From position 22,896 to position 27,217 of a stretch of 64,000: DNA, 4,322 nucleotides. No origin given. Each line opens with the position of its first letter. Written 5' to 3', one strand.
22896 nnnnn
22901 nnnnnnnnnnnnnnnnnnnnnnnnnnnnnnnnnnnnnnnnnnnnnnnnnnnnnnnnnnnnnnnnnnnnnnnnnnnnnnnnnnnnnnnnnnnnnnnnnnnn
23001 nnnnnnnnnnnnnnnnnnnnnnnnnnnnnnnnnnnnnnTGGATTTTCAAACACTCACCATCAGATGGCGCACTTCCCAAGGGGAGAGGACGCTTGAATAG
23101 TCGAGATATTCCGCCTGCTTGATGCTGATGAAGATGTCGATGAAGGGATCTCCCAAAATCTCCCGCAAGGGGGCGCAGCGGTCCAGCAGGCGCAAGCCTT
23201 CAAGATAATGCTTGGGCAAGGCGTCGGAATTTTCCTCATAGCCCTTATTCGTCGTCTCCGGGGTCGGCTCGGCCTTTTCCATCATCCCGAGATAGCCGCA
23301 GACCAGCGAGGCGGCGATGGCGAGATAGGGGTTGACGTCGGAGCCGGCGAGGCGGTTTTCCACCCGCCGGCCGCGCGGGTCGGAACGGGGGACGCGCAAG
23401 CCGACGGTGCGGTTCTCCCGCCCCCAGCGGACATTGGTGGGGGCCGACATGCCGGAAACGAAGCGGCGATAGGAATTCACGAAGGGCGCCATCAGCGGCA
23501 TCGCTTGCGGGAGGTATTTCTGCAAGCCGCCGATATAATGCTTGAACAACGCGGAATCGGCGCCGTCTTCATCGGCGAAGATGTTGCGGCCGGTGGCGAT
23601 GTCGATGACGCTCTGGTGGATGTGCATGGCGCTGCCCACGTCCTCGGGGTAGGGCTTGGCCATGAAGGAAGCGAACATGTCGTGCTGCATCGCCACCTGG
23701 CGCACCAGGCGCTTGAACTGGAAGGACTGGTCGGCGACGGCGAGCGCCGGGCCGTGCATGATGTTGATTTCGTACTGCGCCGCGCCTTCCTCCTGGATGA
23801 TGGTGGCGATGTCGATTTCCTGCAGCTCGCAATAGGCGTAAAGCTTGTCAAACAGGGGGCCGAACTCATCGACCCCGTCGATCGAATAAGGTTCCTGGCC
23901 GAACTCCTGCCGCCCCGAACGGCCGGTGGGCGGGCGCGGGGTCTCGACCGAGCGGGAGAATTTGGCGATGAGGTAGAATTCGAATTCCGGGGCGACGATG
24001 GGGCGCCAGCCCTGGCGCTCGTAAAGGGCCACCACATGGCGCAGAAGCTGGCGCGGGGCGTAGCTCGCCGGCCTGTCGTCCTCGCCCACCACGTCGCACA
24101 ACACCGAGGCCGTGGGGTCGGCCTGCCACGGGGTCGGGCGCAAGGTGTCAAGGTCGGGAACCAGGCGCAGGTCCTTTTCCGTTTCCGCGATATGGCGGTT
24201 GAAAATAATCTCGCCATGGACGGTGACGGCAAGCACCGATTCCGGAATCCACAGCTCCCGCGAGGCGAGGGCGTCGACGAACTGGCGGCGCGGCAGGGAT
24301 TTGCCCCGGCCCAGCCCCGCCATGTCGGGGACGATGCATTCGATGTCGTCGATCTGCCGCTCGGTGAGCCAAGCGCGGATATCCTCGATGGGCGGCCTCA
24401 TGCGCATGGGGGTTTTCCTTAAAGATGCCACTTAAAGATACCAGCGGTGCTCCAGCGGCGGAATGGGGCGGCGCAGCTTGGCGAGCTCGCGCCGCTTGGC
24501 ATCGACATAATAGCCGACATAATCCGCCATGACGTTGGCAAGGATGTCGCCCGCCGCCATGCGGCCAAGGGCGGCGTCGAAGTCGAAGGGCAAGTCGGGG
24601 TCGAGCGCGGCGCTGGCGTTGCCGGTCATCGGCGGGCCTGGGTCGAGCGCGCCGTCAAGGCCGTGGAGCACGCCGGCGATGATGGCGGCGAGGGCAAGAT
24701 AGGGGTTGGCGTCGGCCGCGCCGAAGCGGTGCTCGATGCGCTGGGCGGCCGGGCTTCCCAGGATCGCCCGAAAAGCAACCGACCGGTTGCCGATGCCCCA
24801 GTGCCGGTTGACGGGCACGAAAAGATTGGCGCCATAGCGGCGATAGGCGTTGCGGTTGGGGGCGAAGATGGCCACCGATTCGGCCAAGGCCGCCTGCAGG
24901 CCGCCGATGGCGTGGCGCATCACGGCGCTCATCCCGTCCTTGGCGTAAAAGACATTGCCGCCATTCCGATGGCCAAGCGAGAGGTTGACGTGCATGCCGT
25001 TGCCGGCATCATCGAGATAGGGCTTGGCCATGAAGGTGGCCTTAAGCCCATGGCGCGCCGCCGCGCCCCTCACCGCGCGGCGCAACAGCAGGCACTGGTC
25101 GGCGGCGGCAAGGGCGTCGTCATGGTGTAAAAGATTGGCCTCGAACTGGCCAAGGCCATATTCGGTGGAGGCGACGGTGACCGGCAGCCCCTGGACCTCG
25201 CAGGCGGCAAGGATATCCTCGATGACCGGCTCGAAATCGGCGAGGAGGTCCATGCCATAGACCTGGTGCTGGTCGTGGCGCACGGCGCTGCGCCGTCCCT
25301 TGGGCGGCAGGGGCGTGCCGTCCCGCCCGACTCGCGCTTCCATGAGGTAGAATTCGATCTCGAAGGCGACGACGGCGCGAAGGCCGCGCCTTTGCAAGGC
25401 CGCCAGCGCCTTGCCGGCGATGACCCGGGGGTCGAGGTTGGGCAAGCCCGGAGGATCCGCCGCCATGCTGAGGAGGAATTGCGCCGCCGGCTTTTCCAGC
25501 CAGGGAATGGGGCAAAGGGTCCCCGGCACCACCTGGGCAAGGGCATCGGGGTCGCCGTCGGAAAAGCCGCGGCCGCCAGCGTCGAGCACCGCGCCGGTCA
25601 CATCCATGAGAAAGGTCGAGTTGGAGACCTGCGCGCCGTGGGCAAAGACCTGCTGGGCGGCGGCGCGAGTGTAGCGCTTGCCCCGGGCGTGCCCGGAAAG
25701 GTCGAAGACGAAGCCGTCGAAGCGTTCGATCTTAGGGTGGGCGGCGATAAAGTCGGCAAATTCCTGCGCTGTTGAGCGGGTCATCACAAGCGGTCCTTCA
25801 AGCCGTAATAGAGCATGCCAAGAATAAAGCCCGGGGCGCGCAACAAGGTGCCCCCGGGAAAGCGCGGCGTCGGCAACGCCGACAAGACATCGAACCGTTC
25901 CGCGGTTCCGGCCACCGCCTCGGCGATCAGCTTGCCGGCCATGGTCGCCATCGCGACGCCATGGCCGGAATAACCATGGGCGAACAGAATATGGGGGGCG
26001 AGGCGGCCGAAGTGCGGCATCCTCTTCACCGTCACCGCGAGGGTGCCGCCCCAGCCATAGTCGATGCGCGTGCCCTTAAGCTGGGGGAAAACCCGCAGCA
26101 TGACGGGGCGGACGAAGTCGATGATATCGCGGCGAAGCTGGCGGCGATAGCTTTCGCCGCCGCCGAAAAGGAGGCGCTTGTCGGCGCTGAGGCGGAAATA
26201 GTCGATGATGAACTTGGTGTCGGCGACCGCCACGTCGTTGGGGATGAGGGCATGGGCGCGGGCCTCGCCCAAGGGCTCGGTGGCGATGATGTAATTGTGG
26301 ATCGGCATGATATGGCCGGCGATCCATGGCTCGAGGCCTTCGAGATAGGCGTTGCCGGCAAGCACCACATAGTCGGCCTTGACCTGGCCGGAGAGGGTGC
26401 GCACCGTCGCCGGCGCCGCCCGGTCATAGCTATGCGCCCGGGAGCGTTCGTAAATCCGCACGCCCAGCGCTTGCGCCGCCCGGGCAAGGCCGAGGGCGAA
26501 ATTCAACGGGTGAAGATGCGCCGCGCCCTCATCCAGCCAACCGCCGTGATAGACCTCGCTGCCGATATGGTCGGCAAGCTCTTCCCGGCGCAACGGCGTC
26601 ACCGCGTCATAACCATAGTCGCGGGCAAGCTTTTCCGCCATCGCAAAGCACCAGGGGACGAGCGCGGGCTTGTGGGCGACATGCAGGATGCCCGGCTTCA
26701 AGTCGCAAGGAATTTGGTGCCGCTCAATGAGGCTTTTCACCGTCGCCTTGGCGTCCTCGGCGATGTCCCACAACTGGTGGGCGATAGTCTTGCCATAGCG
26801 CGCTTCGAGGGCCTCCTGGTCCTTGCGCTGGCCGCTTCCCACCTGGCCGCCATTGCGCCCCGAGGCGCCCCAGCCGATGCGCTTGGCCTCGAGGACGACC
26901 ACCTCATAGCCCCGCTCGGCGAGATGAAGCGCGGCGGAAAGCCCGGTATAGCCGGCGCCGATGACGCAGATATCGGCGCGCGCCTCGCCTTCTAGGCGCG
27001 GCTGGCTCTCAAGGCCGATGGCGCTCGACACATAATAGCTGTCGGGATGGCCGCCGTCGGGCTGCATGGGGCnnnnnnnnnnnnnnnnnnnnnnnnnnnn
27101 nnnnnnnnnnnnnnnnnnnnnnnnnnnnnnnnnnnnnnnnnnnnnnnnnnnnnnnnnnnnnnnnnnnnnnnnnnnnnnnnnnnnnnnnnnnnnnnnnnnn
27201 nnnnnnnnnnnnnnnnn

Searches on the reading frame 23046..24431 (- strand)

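Call 4: search_protein_families(library=pfam, proteins=[window:23046-24431:-])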
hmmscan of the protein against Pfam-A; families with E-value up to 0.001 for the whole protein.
window:23046-24431:- (461 aa): 3 families
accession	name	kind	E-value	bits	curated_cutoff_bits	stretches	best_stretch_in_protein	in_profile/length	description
PF00120.29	Gln-synt_C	-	1.2e-95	320.9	24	1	125-455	3-342/344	Glutamine synthetase, catalytic domain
PF03951.24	Gln-synt_N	-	7.4e-05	22.7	33.4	1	85-115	50-80/82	Glutamine synthetase, beta-Grasp domain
PF16952.10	Gln-synt_N_2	-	0.00057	20.1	35.7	0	27-111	15-97/112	Glutamine synthetase N-terminal domain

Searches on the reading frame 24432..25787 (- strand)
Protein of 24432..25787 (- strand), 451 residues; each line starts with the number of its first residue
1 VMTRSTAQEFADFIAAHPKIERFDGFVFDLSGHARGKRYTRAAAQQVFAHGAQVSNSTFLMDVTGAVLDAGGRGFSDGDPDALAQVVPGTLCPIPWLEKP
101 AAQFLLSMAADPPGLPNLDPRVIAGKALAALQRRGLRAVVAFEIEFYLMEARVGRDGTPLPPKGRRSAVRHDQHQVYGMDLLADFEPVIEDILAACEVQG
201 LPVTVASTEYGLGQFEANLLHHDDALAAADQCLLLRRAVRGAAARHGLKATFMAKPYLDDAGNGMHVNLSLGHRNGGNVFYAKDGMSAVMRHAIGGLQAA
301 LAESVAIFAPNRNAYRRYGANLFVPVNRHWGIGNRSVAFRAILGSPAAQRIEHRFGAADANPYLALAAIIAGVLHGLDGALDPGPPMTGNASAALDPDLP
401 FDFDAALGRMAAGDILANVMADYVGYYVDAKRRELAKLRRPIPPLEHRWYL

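Call 4: search_protein_families(library=pfam, proteins=[window:24432-25787:-])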
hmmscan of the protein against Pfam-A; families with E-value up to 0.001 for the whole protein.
window:24432-25787:- (451 aa): 1 family
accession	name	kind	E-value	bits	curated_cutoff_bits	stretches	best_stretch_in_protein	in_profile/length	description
PF00120.29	Gln-synt_C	-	5.9e-88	295.7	24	1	118-450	2-344/344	Glutamine synthetase, catalytic domain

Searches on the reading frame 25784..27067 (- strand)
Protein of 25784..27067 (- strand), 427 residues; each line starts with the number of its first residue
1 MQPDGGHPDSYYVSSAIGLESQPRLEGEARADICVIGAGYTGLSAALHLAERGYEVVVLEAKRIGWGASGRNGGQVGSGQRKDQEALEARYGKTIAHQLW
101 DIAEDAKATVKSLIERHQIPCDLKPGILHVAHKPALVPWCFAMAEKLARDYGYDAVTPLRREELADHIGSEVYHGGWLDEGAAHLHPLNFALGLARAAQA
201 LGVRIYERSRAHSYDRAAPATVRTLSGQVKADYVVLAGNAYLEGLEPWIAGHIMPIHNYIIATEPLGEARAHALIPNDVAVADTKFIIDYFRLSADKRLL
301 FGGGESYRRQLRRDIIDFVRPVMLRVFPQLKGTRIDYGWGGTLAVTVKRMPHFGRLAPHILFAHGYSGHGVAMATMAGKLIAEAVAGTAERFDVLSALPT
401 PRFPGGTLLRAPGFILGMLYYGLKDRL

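Call 38: search_protein_families(library=pfam, proteins=[window:25784-27067:-], max_evalue=0.00001)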
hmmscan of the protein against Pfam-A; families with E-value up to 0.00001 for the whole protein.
window:25784-27067:- (427 aa): 3 families
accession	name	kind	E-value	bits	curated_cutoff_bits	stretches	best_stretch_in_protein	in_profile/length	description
PF01266.30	DAO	-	9.8e-72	242.8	27.9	1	32-383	1-352/353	FAD dependent oxidoreductase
PF13450.12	NAD_binding_8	-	1.7e-06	28.6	21.9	1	35-70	1-38/68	NAD(P)-binding Rossmann-like domain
PF01946.23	Thi4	-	8e-06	25.7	26.2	0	28-76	15-63/235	Thi4 family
